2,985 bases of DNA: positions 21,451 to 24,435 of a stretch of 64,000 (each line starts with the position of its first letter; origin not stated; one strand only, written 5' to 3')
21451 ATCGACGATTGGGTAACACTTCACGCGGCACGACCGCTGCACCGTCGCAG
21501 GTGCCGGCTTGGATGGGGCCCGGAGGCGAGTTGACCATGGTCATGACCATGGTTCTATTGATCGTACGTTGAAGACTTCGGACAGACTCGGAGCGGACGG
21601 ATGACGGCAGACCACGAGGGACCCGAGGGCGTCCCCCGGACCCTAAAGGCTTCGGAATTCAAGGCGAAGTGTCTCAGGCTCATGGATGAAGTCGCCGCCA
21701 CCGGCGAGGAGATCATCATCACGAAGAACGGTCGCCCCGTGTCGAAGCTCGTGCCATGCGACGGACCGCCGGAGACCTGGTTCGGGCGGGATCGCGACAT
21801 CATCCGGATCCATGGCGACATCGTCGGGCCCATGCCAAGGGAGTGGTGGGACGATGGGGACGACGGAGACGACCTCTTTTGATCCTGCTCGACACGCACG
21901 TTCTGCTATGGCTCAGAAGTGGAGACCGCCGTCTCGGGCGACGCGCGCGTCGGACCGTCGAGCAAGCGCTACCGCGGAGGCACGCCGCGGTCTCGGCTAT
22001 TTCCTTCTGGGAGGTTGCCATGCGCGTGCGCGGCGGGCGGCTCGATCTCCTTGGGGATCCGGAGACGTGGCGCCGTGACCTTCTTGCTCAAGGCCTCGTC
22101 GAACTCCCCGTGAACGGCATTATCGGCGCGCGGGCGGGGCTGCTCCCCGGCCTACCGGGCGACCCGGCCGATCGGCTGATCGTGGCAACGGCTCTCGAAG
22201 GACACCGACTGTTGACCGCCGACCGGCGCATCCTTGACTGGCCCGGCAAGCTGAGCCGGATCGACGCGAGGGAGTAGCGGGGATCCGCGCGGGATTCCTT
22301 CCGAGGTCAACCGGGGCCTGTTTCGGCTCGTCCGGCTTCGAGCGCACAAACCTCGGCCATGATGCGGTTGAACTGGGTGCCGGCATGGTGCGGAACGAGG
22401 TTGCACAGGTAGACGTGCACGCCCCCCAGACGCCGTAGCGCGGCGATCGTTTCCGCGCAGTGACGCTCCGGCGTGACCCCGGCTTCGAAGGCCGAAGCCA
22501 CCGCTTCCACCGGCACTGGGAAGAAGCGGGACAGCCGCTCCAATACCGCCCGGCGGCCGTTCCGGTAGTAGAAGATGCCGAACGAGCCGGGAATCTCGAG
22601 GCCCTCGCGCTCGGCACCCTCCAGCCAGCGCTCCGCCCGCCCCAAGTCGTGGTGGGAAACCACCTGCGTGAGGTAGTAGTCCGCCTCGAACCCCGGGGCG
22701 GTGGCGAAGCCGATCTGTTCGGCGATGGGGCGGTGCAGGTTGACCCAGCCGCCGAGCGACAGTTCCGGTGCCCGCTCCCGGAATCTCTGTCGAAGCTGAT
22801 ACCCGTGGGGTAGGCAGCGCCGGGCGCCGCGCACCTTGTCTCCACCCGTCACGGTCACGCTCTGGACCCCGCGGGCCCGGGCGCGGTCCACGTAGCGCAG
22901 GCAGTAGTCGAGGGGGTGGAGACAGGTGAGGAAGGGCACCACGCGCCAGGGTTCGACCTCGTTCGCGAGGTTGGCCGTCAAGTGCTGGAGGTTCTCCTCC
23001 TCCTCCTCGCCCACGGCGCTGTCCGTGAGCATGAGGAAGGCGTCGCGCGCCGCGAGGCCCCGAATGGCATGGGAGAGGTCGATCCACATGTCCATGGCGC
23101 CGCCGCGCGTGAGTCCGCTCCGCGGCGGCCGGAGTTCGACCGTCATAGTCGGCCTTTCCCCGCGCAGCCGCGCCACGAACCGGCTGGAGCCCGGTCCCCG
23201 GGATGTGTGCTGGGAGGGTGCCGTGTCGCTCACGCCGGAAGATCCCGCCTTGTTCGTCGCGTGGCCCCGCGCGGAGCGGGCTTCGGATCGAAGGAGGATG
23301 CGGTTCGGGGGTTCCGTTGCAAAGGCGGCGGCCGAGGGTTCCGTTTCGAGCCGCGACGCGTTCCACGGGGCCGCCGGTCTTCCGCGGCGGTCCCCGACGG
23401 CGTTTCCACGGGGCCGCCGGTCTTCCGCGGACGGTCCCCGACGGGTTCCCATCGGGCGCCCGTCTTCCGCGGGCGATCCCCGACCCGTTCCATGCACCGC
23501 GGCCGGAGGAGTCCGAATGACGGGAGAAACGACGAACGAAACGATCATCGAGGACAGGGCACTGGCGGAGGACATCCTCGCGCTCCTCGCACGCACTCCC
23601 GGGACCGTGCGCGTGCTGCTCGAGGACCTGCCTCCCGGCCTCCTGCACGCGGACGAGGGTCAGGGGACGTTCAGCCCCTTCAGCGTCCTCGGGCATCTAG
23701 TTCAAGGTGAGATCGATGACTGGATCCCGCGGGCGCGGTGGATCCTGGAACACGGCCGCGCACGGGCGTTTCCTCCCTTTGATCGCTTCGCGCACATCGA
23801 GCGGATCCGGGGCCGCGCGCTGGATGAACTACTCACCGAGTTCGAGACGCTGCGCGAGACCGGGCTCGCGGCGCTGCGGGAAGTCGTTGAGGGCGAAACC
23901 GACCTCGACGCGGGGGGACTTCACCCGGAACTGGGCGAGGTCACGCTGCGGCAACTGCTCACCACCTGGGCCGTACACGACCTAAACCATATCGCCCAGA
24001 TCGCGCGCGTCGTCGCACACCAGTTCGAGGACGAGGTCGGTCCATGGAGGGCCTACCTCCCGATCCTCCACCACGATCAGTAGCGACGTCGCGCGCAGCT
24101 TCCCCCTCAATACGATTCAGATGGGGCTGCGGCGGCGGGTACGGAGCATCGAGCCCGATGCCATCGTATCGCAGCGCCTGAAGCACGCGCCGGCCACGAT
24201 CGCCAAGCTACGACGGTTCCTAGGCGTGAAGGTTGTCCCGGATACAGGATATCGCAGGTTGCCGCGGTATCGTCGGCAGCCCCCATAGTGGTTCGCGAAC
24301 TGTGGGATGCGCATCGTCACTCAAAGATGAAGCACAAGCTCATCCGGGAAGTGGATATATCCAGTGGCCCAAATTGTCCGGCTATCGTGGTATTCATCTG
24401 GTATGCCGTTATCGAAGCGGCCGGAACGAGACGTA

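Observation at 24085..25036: Hidden, broken CapRel-like fused toxin-antitoxin (anti-phage toxSAS) with three frameshifts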

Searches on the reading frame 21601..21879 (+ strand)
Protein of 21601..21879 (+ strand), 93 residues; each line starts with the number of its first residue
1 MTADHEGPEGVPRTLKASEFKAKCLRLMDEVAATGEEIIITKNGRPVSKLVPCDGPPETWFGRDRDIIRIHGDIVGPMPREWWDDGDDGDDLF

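Call 31: search_protein_families(library=pfam, proteins=[window:21601-21879:+], max_evalue=0.01)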
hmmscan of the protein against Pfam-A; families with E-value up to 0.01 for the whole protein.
window:21601-21879:+ (93 aa): 1 family
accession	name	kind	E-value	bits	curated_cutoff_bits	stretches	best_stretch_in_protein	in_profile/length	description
PF02604.26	PhdYeFM_antitox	-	4.9e-09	36.3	29.8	1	14-52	3-41/74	Antitoxin Phd_YefM, type II toxin-antitoxin system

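Call 46: search_protein_families(library=padloc, proteins=[window:21601-21879:+], max_evalue=0.001)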
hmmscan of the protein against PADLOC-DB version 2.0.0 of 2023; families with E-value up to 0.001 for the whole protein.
window:21601-21879:+ (93 aa): 0 families

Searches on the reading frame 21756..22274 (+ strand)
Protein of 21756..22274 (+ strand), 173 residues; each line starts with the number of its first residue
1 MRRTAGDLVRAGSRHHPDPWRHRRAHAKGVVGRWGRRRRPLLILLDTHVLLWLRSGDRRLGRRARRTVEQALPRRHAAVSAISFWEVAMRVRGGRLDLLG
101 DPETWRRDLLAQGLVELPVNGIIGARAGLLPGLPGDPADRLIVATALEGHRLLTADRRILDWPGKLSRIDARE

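Call 31: search_protein_families(library=pfam, proteins=[window:21756-22274:+], max_evalue=0.01)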
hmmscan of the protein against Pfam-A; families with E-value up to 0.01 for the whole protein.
window:21756-22274:+ (173 aa): 1 family
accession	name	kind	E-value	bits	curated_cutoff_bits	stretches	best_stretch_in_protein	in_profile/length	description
PF01850.27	PIN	-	1.2e-10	42.5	23.6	1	43-160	1-115/120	PIN domain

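Call 46: search_protein_families(library=padloc, proteins=[window:21756-22274:+], max_evalue=0.001)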
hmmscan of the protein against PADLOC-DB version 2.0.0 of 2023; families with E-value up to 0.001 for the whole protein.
window:21756-22274:+ (173 aa): 0 families

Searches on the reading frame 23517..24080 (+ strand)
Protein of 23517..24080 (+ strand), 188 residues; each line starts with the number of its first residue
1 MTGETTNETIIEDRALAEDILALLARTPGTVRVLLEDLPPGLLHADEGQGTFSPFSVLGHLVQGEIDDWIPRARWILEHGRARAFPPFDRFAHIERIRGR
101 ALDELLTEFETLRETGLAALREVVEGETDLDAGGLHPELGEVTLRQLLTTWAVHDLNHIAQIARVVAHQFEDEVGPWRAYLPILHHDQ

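Call 5: search_protein_families(library=pfam, proteins=[window:23517-24080:+], max_evalue=0.1)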
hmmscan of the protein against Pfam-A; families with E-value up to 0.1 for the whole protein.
window:23517-24080:+ (188 aa): 2 families
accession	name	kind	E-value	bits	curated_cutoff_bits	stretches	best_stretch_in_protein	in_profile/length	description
PF12867.12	DinB_2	-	4.2e-10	40.6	24.8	1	24-162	2-128/128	DinB superfamily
PF05163.17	DinB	-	0.039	14.4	23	1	24-164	12-140/165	DinB family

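Call 46: search_protein_families(library=padloc, proteins=[window:23517-24080:+], max_evalue=0.001)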
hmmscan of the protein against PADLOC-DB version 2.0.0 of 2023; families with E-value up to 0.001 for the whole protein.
window:23517-24080:+ (188 aa): 0 families

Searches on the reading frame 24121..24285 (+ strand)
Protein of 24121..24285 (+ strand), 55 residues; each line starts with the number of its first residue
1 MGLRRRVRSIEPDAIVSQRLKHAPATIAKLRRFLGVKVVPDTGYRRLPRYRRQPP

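Call 5: search_protein_families(library=pfam, proteins=[window:24121-24285:+], max_evalue=0.1)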
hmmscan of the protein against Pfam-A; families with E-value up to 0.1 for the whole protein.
window:24121-24285:+ (55 aa): 0 families

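Call 7: search_protein_families(library=padloc, proteins=[window:24121-24285:+], max_evalue=1)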
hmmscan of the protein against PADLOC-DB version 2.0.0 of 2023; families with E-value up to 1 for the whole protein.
window:24121-24285:+ (55 aa): 1 family
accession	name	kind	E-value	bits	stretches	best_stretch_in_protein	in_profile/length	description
PDLC04999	PDC-S33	-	5.8e-05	20.7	1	3-37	55-89/349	-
